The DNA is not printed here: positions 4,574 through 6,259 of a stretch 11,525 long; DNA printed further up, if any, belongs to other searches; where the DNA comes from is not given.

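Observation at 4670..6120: Orphan 462-aa protein with an HTH-like N-terminus and a degenerate Mre11/SbcD-type metallophosphoesterase core, wedged between prmC and murA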

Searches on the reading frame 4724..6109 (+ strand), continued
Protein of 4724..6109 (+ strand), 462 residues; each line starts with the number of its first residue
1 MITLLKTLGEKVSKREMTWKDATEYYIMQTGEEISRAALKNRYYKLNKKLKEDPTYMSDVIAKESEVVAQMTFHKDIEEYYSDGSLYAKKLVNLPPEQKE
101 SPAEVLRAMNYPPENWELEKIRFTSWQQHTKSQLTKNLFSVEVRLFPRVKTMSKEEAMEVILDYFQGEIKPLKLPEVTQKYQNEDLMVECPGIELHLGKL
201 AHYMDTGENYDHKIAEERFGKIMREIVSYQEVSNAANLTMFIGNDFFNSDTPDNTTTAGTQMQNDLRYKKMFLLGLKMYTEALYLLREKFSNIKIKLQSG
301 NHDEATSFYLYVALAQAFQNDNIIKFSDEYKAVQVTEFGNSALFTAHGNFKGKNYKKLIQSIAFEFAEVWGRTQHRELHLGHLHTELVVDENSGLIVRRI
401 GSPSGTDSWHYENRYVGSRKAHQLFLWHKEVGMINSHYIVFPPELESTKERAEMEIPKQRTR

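Call 38: fold_search(model_id=the predicted structure, library=pdb)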
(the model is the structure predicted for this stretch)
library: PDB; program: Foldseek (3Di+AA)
matches with E <= 10: 1428; with E <= 0.001: 4
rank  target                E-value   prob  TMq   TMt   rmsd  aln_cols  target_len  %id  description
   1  7wju_A                8.3e-05  0.84  0.13  0.14  30.4       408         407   10  Cryo-EM structure of the AsCas12f1-sgRNAv1-dsDNA ternary complex (released 2023-01-18)
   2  8j12_A                4.8e-04  0.75  0.13  0.14  31.6       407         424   10  Cryo-EM structure of the AsCas12f-sgRNA-target DNA ternary complex (released 2023-09-27)
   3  8j1j_A                5.5e-04  0.72  0.13  0.14  31.6       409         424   10  Cryo-EM structure of the AsCas12f-YHAM-sgRNAS3-5v7-target DNA (released 2023-09-27)
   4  8j3r_A                5.8e-04  0.66  0.12  0.13  31.6       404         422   10  Cryo-EM structure of the AsCas12f-HKRA-sgRNAS3-5v7-target DNA (released 2023-09-27)
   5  5xcj_B                1.4e-03  1.00  0.25  0.53   9.0       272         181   10  Crystal structure of Vps29 single mutant (D62A) from Entamoeba histolytica (released 2017-10-18)
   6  9n9c_A                1.8e-03  0.41  0.13  0.16  29.1       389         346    7  Cryo-EM structure of the dCas12f-gRNA complex (released 2025-12-24)
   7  8j1j_B                4.1e-03  0.35  0.12  0.14  25.5       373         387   10  Cryo-EM structure of the AsCas12f-YHAM-sgRNAS3-5v7-target DNA (released 2023-09-27)
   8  3mco_A                1.0e-02  0.23  0.14  0.15  27.9       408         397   10  Crystal Structure of the 6-hyroxymethyl-7,8-dihydropterin pyrophosphokinase dihydropteroate synthase bifunctional enzy (released 2010-12-22)
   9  6ywe_O                2.5e-02  0.14  0.07  0.10  23.8       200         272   14  The structure of the mitoribosome from Neurospora crassa in the P/E tRNA bound state (released 2020-11-11)
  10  3psn_A                3.8e-02  0.82  0.23  0.48   9.8       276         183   10  Crystal structure of mouse VPS29 complexed with Mn2+ (released 2010-12-15)
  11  9cc7_F                5.4e-02  0.44  0.08  0.14  14.3       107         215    8  Bacteriophage PhiTE extended connector complex (released 2025-04-16)
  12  8sdb_A                6.1e-02  0.07  0.12  0.10  20.6       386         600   12  Crystal Structure of E.Coli Branching Enzyme in complex with malto-octose (released 2023-07-12)
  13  2bmb                  6.9e-02  0.14  0.13  0.12  30.9       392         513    8  X-ray structure of the bifunctional 6-hydroxymethyl-7,8- dihydroxypterin pyrophosphokinase dihydropteroate synthase from (released 2006-01-17)
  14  4acv_A                8.7e-02  0.60  0.09  0.28   8.1        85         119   18  Listeria monocytogenes Antigen B (released 2013-01-09)
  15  3hsj                  1.0e-01  0.72  0.11  0.27  21.2       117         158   15  Crystal structure of E. coli HPPK(N55A) (released 2010-06-23)
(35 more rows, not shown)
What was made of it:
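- Tried and rejected: I rejected this as an artefact of a multi-domain query (call 38).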

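Call 39: search_protein_families(library=pfam, proteins=[L020:5443-7167:+, L016:5305-7176:+, L017:5752-7824:+, L014:5929-7722:+, L023:5797-7512:+, L020:4714-5310:+, L020:8861-10231:+, L017:3368-4720:+, L017:7912-9783:+, L016:7157-8194:+], max_evalue=0.01)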
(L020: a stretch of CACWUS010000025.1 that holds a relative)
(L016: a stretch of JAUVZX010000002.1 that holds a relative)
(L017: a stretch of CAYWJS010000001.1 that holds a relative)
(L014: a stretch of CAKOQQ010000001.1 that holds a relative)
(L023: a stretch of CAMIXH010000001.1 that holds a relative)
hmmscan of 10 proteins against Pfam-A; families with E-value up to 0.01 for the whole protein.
L020:5443-7167:+ (575 aa): 1 family
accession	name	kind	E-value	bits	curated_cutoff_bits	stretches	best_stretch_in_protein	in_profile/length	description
PF07560.16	DUF1539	-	0.00095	19.7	23.8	1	500-545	51-94/126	Domain of Unknown Function (DUF1539)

L016:5305-7176:+ (624 aa): 0 families

L017:5752-7824:+ (691 aa): 2 families
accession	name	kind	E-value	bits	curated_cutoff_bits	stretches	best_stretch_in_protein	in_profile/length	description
PF14687.11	DUF4460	-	0.00036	21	25.5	1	46-95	27-77/110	Domain of unknown function (DUF4460)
PF12850.12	Metallophos_2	-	0.005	17.3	27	0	411-536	37-131/154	Calcineurin-like phosphoesterase superfamily domain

L014:5929-7722:+ (598 aa): 0 families

L023:5797-7512:+ (572 aa): 1 family
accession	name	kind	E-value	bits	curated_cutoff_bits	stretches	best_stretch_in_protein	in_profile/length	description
PF00149.33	Metallophos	-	0.0075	17.2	21.5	0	283-409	60-182/191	Calcineurin-like phosphoesterase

L020:4714-5310:+ (199 aa): 1 family
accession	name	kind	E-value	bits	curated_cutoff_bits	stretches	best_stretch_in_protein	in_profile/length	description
PF01351.25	RNase_HII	-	1.8e-42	145.9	25.8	1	17-190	1-196/199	Ribonuclease HII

L020:8861-10231:+ (457 aa): 2 families
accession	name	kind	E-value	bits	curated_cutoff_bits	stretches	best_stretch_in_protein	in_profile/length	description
PF03129.25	HGTP_anticodon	-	7.5e-25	87.4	21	1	365-454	1-94/94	Anticodon binding domain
PF00587.30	tRNA-synt_2b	-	2.1e-16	61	29.3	1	158-337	5-175/179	tRNA synthetase class II core domain (G, H, P, S and T)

L017:3368-4720:+ (451 aa): 12 families
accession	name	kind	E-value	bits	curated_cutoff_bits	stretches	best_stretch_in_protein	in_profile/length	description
PF12631.12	MnmE_helical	-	3.8e-61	207.3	40.1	1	123-448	1-211/211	MnmE helical domain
PF10396.14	TrmE_N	-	7.2e-45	152.4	29.8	1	4-120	1-117/117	GTP-binding protein TrmE N-terminus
PF01926.29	MMR_HSR1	-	3e-27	95.4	21.9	1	220-332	2-113/113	50S ribosome-binding GTPase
PF02421.24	FeoB_N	-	2.8e-13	50.1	27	1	219-367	2-156/156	Ferrous iron transport protein B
PF00350.29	Dynamin_N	-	3.6e-06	27.6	27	0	221-253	2-33/168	Dynamin family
PF08477.19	Roc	-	4e-06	27.5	27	1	219-334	1-119/119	Ras of Complex, Roc, domain of DAPkinase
PF04548.22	AIG1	-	1e-05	25.4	27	1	220-321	3-107/212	AIG1 family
PF00009.33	GTP_EFTU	-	2.3e-05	24.5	26.5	0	265-340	69-135/188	Elongation factor Tu GTP binding domain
PF03193.22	RsgA_GTPase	-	4.2e-05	23.9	30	1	218-277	107-170/174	RsgA GTPase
PF00071.28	Ras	-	5.8e-05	23.2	21.6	1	219-338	1-119/162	Ras family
PF00025.27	Arf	-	0.0014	18.6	22.3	1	215-364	12-154/174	ADP-ribosylation factor family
PF13401.12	AAA_22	-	0.0047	17.7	27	0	220-322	8-105/130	AAA domain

L017:7912-9783:+ (624 aa): 11 families
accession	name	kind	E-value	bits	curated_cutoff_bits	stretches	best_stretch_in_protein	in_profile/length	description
PF01134.28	GIDA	-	6.3e-164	546.1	22.1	1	7-401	1-391/391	Glucose inhibited division protein A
PF13932.14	SAM_GIDA_C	-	3e-26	91.4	27.1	1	559-615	1-57/57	tRNA modifying enzyme MnmG/GidA C-terminal helical bundle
PF21680.2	GIDA_C_1st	-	1e-18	68.3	24.7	1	464-554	3-95/96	tRNA modifying enzyme MnmG/GidA C-terminal helical domain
PF07992.20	Pyr_redox_2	-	9.7e-07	28.9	26.1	1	6-51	1-45/291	Pyridine nucleotide-disulphide oxidoreductase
PF00890.30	FAD_binding_2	-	1e-06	28.6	20.4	1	7-36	1-30/414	FAD binding domain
PF12831.13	FAD_oxidored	-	7.5e-06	25.9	27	1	7-155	1-145/416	FAD dependent oxidoreductase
PF01946.23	Thi4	-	2.2e-05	24.2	26.2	0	2-38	14-51/235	Thi4 family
PF05834.18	Lycopene_cycl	-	0.00024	20.8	23.4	1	7-156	1-141/380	Lycopene cyclase protein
PF03486.20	HI0933_like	-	0.00093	19.1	50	0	7-37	2-32/244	HI0933-like protein Rossmann domain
PF01266.30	DAO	-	0.0015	18.6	27.9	0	7-37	1-31/353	FAD dependent oxidoreductase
PF13738.12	Pyr_redox_3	-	0.007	16.1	30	0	6-36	165-195/305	Pyridine nucleotide-disulphide oxidoreductase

L016:7157-8194:+ (346 aa): 1 family
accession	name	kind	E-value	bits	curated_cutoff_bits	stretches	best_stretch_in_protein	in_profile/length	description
PF01368.27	DHH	-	4e-07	30.8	28.1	1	19-133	3-103/125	DHH family, N-terminal domain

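Call 40: search_protein_families(library=phrogs, proteins=[L020:5443-7167:+, L016:5305-7176:+, L017:5752-7824:+, L014:5929-7722:+, L023:5797-7512:+], max_evalue=0.001)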
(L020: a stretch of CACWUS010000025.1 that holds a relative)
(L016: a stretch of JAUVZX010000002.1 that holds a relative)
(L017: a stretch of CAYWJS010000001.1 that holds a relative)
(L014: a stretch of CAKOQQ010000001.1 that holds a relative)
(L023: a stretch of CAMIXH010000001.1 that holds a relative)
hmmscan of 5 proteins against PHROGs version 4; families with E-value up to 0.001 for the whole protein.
L020:5443-7167:+ (575 aa): 2 families
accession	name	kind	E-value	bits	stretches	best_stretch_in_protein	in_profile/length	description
phrog_704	-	DNA, RNA and nucleotide metabolism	1.7e-35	123.9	1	173-457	117-385/390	DNA repair exonuclease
phrog_284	-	DNA, RNA and nucleotide metabolism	2.7e-14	53.9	1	145-460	94-396/398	exonuclease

L016:5305-7176:+ (624 aa): 3 families
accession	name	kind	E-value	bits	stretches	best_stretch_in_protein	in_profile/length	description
phrog_704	-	DNA, RNA and nucleotide metabolism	1.2e-29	104.6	1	234-517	113-387/390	DNA repair exonuclease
phrog_284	-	DNA, RNA and nucleotide metabolism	5.1e-12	46.4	1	264-508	139-386/398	exonuclease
phrog_20762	-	unknown function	0.00024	22.4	1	409-514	13-113/117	-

L017:5752-7824:+ (691 aa): 2 families
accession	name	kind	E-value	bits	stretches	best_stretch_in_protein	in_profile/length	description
phrog_704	-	DNA, RNA and nucleotide metabolism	4.2e-37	129.2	1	305-567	123-375/390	DNA repair exonuclease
phrog_284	-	DNA, RNA and nucleotide metabolism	5.7e-14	52.8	1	278-573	96-386/398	exonuclease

L014:5929-7722:+ (598 aa): 2 families
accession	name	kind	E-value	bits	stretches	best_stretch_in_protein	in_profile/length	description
phrog_704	-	DNA, RNA and nucleotide metabolism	1.4e-37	130.8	1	127-487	61-385/390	DNA repair exonuclease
phrog_284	-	DNA, RNA and nucleotide metabolism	2e-14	54.3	1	236-479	139-385/398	exonuclease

L023:5797-7512:+ (572 aa): 2 families
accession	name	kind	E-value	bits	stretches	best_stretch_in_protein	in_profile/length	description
phrog_704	-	DNA, RNA and nucleotide metabolism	6.2e-36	125.3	1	167-445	111-379/390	DNA repair exonuclease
phrog_284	-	DNA, RNA and nucleotide metabolism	2.7e-11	44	1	103-452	57-394/398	exonuclease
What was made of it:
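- Closest known: Chromosomal long forms. Same: PHROG 704 matches at E 1e-30 to 1e-37 (call 40).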

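Call 43: fold_search(model_id=the predicted structure, library=viral)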
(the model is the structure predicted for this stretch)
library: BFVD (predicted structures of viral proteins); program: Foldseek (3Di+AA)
matches with E <= 10: 1142; with E <= 0.001: 48
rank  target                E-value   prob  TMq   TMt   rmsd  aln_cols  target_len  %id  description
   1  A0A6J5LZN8            9.5e-31  1.00  0.62  0.61  20.0       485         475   20  Uncharacterized protein [uncultured Caudovirales phage]
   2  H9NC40                4.6e-25  1.00  0.55  0.60  14.1       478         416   22  (no name in the UniProt tables at hand)
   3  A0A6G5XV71            1.3e-24  1.00  0.45  0.41  26.9       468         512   18  (no name in the UniProt tables at hand)
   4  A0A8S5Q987            1.9e-24  1.00  0.50  0.56   8.7       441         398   20  DNA polymerase II small subunit [Siphoviridae sp. ctfR912]
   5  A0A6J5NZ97            5.5e-22  1.00  0.52  0.58  20.9       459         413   21  Uncharacterized protein [uncultured Caudovirales phage]
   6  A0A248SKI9            3.6e-21  1.00  0.53  0.52  19.9       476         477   15  (no name in the UniProt tables at hand)
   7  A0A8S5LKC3            2.1e-19  1.00  0.44  0.52  27.3       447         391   15  DNA polymerase II small subunit [Siphoviridae sp. ctcPV5]
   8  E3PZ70                1.2e-17  1.00  0.53  0.62  20.0       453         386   15  Uncharacterized protein [Roseovarius sp. 217 phage 1]
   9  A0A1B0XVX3            2.7e-17  1.00  0.52  0.73   9.2       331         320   16  Calcineurin-like phosphoesterase domain-containing protein [Campylobacter phage PC5]
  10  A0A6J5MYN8            1.3e-16  1.00  0.44  0.46  25.8       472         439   12  Uncharacterized protein [uncultured Caudovirales phage]
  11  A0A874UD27            4.1e-16  1.00  0.45  0.60  10.3       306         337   21  (no name in the UniProt tables at hand)
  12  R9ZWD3                9.9e-16  1.00  0.48  0.46   5.1       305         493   20  Uncharacterized protein [Cellulophaga phage phi19:3]
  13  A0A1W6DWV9            2.9e-15  1.00  0.48  0.80   3.4       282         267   19  (no name in the UniProt tables at hand)
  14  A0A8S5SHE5            2.1e-13  1.00  0.49  0.55  13.7       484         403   14  DNA polymerase II small subunit [Siphoviridae sp. ctBCr48]
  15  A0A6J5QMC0            9.8e-13  1.00  0.47  0.51   6.2       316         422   14  Uncharacterized protein [uncultured Caudovirales phage]
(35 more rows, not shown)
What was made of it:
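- The BFVD fold search gives 48 viral matches at E <= 0.001 (call 43).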

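Call 45: find_encoding_contigs(protein=P0138, flank=4000, max_places=8)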
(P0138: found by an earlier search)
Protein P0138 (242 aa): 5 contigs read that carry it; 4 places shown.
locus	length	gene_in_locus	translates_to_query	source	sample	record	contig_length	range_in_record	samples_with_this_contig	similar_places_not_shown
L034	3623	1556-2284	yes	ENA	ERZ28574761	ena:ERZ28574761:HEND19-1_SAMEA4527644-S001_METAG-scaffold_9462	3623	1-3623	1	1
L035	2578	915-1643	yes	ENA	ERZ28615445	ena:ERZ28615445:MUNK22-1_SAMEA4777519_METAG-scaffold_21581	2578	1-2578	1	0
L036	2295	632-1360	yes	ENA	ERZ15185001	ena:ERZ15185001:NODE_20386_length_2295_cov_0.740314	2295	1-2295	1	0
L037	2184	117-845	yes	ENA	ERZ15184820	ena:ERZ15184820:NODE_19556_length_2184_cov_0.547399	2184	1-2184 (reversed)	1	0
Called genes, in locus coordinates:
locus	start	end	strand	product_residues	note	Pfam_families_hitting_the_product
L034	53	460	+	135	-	-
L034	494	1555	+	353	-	PF03462:PCRF, PF00472:RF-1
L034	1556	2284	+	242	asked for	PF02384:N6_Mtase (weak), PF05175:MTS, PF07669:Eco57I, PF06325:PrmA, PF01170:UPF0020 (weak), PF13847:Methyltransf_31, PF08241:Methyltransf_11 (weak), PF13649:Methyltransf_25, +2 more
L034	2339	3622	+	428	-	?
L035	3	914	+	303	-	?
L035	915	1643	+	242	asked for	PF02384:N6_Mtase (weak), PF05175:MTS, PF07669:Eco57I, PF06325:PrmA, PF01170:UPF0020 (weak), PF13847:Methyltransf_31, PF08241:Methyltransf_11 (weak), PF13649:Methyltransf_25, +2 more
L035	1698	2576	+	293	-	?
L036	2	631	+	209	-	?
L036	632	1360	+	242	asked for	PF02384:N6_Mtase (weak), PF05175:MTS, PF07669:Eco57I, PF06325:PrmA, PF01170:UPF0020 (weak), PF13847:Methyltransf_31, PF08241:Methyltransf_11 (weak), PF13649:Methyltransf_25, +2 more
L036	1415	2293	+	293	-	?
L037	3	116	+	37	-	?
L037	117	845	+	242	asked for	PF02384:N6_Mtase (weak), PF05175:MTS, PF07669:Eco57I, PF06325:PrmA, PF01170:UPF0020 (weak), PF13847:Methyltransf_31, PF08241:Methyltransf_11 (weak), PF13649:Methyltransf_25, +2 more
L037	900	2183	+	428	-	?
